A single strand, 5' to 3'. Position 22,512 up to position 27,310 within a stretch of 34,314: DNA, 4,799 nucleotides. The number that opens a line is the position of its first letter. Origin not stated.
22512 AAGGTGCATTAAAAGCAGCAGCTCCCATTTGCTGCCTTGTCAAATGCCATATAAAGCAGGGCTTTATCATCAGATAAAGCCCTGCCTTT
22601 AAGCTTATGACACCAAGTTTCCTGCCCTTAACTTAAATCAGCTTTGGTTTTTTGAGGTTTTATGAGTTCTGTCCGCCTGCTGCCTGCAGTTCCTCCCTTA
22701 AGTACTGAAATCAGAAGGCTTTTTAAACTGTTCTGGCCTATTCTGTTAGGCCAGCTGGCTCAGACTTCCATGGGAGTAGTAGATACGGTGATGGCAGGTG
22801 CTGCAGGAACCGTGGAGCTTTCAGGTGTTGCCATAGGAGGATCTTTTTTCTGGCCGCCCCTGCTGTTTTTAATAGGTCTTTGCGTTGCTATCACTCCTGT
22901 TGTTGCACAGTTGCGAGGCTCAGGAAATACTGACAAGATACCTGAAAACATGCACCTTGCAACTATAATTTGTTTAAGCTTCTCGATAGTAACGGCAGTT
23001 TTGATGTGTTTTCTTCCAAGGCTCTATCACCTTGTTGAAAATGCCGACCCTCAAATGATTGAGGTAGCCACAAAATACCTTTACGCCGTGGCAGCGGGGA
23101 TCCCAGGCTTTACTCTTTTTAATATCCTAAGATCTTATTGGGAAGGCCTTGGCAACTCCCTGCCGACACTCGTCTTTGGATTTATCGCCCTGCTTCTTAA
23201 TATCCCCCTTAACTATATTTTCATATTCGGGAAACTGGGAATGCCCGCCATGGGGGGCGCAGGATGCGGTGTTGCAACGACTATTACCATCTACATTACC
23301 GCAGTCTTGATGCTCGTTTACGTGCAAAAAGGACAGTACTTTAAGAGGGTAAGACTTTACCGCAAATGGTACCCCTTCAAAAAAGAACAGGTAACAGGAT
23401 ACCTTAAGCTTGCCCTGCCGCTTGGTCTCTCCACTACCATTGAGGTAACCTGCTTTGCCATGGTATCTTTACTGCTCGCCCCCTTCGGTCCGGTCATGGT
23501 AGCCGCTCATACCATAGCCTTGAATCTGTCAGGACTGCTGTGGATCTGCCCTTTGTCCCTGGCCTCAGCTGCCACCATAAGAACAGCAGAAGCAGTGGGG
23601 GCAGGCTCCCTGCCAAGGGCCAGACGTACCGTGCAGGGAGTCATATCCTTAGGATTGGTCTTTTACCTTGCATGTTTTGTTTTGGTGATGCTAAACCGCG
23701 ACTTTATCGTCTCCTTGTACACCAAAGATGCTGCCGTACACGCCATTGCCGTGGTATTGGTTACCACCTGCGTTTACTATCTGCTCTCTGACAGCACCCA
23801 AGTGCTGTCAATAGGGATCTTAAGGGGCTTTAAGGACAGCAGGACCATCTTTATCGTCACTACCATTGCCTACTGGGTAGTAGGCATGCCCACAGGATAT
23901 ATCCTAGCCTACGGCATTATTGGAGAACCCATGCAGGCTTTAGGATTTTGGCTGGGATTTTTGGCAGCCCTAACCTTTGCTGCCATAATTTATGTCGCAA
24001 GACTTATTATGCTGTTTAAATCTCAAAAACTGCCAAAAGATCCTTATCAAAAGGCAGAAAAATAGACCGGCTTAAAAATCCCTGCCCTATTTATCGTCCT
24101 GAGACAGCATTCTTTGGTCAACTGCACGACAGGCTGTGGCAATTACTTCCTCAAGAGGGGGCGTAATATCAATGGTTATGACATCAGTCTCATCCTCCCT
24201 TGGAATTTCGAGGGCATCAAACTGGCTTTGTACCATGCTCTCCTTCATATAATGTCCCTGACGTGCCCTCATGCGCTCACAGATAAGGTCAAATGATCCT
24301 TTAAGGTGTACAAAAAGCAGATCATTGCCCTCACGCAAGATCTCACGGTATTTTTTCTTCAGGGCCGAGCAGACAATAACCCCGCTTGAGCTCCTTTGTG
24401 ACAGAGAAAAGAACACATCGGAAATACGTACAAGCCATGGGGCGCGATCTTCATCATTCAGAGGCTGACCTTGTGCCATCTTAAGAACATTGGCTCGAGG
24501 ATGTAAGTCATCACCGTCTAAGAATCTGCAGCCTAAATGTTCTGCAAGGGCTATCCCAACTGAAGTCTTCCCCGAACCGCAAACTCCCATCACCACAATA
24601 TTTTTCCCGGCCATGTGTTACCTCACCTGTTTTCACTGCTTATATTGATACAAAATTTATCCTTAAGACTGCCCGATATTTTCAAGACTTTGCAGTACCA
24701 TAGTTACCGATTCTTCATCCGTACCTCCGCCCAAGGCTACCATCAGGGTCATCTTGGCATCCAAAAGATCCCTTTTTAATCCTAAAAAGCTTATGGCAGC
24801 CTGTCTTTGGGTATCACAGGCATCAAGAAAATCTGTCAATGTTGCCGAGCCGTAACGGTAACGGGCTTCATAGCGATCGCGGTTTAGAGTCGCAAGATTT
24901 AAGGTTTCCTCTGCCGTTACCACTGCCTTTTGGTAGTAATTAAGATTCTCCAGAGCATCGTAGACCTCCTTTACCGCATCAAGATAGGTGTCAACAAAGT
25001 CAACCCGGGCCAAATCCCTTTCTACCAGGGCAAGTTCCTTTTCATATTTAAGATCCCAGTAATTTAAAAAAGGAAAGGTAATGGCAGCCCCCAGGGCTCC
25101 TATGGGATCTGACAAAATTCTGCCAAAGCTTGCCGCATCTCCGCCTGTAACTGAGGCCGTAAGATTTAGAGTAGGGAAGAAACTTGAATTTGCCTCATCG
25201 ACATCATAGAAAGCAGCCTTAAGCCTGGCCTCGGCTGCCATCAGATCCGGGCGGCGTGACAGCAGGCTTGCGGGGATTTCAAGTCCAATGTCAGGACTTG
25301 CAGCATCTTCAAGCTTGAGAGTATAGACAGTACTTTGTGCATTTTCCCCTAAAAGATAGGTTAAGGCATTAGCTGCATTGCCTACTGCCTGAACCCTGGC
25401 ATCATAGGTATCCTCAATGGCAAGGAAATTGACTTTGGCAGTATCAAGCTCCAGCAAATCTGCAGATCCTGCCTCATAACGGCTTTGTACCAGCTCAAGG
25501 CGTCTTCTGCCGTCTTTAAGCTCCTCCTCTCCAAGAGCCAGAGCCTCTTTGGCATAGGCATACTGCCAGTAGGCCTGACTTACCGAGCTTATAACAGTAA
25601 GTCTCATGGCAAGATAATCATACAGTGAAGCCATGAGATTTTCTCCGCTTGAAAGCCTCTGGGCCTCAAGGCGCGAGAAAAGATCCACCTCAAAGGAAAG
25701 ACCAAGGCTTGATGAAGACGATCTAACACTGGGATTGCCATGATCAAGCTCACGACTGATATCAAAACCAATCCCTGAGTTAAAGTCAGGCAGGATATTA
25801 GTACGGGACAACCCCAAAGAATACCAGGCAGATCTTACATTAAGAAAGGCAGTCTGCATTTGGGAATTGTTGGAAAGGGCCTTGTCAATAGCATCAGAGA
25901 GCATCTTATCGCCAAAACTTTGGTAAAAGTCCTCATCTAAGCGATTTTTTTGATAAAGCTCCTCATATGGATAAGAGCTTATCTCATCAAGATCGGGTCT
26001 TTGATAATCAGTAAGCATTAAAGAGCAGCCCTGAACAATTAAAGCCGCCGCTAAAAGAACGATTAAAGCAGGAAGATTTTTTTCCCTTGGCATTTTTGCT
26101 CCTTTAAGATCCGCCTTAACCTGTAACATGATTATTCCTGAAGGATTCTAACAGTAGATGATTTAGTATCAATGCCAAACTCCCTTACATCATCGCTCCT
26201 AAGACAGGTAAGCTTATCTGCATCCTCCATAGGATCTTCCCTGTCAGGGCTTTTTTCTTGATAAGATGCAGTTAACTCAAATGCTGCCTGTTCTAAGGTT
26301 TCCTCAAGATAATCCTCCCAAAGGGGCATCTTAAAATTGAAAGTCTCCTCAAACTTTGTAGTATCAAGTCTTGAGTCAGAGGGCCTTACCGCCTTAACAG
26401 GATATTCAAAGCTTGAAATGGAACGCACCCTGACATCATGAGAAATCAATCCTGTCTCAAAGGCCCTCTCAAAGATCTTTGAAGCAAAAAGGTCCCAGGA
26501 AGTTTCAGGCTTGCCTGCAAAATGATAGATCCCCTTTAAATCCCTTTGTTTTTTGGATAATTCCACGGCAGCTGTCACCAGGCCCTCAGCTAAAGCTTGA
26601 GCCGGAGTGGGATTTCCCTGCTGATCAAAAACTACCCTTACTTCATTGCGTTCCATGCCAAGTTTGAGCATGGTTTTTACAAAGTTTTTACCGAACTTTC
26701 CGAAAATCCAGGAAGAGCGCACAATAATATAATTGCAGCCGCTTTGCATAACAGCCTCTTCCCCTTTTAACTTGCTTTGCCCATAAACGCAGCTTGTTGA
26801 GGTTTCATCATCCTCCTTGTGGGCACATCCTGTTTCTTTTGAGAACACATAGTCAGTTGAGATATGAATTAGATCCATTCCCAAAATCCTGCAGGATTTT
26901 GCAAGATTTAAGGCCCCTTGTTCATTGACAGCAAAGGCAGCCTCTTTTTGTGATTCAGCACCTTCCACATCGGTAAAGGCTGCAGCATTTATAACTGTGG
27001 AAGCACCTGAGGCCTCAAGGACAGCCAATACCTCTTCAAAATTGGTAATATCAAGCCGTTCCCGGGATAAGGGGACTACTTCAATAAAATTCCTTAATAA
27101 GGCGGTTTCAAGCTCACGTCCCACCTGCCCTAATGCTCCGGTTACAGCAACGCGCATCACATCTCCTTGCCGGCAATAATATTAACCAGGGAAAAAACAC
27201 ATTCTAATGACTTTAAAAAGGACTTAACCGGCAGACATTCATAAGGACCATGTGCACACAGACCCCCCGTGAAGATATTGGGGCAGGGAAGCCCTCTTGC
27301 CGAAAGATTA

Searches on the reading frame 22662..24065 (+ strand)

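Call 7: search_protein_families(library=ncbifam, proteins=[window:22662-24065:+], max_evalue=0.00001)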
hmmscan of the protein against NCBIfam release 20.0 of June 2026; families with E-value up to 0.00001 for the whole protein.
window:22662-24065:+ (467 aa): 6 families
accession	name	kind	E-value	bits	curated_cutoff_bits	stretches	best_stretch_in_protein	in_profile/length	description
TIGR00797.1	matE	subfamily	2.2e-87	293.6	147.4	1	26-430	1-396/396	MATE family efflux transporter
NF000263.1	MATE_multi_NorM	equivalog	1.1e-66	226.1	950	1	15-446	15-443/459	multidrug efflux MATE transporter NorM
NF001214.0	PRK00187.1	equivalog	1.5e-61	208.8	449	1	14-444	6-437/464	NorM family multidrug efflux MATE transporter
NF007562.1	PRK10189.1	equivalog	1e-25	90.5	465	1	18-449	27-458/470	EmmdR/YeeO family multidrug/toxin efflux MATE transporter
NF052396.1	MATE_WgkD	equivalog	2.3e-17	63.1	510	1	22-402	7-381/428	tryglysin-associated MATE efflux transporter WgkD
NF041801.1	MATE_SolL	equivalog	1.3e-15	57.2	780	1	17-442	19-441/458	solanimycin export family MATE transporter SolL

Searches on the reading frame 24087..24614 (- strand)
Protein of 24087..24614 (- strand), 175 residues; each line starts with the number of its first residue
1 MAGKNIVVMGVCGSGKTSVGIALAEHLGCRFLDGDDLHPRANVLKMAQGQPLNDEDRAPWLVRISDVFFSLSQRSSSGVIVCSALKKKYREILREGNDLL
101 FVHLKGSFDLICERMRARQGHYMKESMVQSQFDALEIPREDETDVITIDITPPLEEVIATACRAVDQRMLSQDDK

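Call 7: search_protein_families(library=ncbifam, proteins=[window:24087-24614:-], max_evalue=0.00001)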
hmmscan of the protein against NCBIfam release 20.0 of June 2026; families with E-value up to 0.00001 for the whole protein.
window:24087-24614:- (175 aa): 5 families
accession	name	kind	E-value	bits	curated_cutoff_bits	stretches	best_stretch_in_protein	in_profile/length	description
TIGR01313.1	therm_gnt_kin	subfamily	1.5e-61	206.9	113.75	1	6-165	1-162/164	gluconokinase, GntK/IdnK-type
NF008583.0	PRK11545.1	equivalog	1.2e-60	204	265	1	6-167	11-173/177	gluconokinase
NF007336.0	PRK09825.1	equivalog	1.5e-53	181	304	1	1-165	1-166/176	gluconokinase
NF010552.0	PRK13946.1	equivalog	1.2e-06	28.2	186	1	3-36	23-56/198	shikimate kinase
NF010553.0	PRK13947.1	equivalog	3.6e-06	27.3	204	0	4-39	2-37/173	shikimate kinase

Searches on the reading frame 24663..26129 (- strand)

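Call 7: search_protein_families(library=ncbifam, proteins=[window:24663-26129:-], max_evalue=0.00001)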
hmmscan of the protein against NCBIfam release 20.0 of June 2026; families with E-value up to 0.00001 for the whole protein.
window:24663-26129:- (488 aa): 9 families
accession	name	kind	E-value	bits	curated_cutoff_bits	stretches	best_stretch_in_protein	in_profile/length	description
TIGR01845.1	outer_NodT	subfamily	1.9e-62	211.6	210.05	1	27-469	2-460/460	efflux transporter outer membrane subunit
NF047721.1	ToxDrgExpTdeA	equivalog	4.4e-51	174.2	550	1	22-468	9-451/455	toxin/drug exporter TdeA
NF007347.1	PRK09837.1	subfamily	8.4e-38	130.4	598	1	25-470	8-459/461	Cu(I)/Ag(I) efflux RND transporter outer membrane protein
NF033143.1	efflux_OM_AdeK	equivalog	4.4e-33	114.7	900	1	65-478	52-470/480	multidrug efflux RND transporter AdeIJK outer membrane channel subunit AdeK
NF033142.1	efflux_OM_AdeC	exception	9.7e-28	97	975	1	64-471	50-463/465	multidrug efflux RND transporter AdeABC outer membrane channel subunit AdeC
TIGR01844.1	type_I_sec_TolC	subfamily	5.2e-24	85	225.15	1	76-334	4-266/414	TolC family outer membrane protein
NF008524.1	PRK11459.1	equivalog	2.9e-14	52.7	650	1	179-470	184-476/478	multidrug resistance outer membrane protein MdtQ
NF007390.0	PRK09915.1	equivalog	2.7e-13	49.5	597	1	130-475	137-484/488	MdtP family multidrug efflux transporter outer membrane subunit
NF007002.0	PRK09465.1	equivalog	7.6e-12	44.5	495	1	81-239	30-188/460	outer membrane channel protein TolC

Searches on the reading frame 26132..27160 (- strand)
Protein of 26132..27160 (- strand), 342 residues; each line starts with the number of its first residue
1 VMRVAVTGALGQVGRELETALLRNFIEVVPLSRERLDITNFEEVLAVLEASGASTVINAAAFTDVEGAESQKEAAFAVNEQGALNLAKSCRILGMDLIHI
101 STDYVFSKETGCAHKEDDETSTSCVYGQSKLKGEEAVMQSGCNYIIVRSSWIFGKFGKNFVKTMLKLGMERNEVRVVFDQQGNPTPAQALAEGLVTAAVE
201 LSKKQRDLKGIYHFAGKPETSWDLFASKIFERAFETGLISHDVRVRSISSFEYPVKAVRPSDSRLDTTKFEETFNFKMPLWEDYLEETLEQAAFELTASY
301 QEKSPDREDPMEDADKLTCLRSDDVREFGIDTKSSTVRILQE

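Call 7: search_protein_families(library=ncbifam, proteins=[window:26132-27160:-], max_evalue=0.00001)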
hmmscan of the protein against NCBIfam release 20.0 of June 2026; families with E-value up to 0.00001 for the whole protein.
window:26132-27160:- (342 aa): 5 families
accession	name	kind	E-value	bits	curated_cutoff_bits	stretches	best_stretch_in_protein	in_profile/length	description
TIGR01214.1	rmlD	equivalog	7.8e-84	281.1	224.05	1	3-291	1-284/285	dTDP-4-dehydrorhamnose reductase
NF007440.0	PRK09987.1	equivalog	8.8e-57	192.7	308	1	2-290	1-291/299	dTDP-4-dehydrorhamnose reductase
NF004520.0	PRK05865.1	equivalog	2e-09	35.9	1509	1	2-168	1-144/854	sugar epimerase family protein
TIGR01179.1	galE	equivalog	5.2e-08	32.1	262.3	1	35-137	53-156/332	UDP-glucose 4-epimerase GalE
TIGR01181.1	dTDP_gluc_dehyt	equivalog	8.8e-07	28.3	365.1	1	23-148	44-177/321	dTDP-glucose 4,6-dehydratase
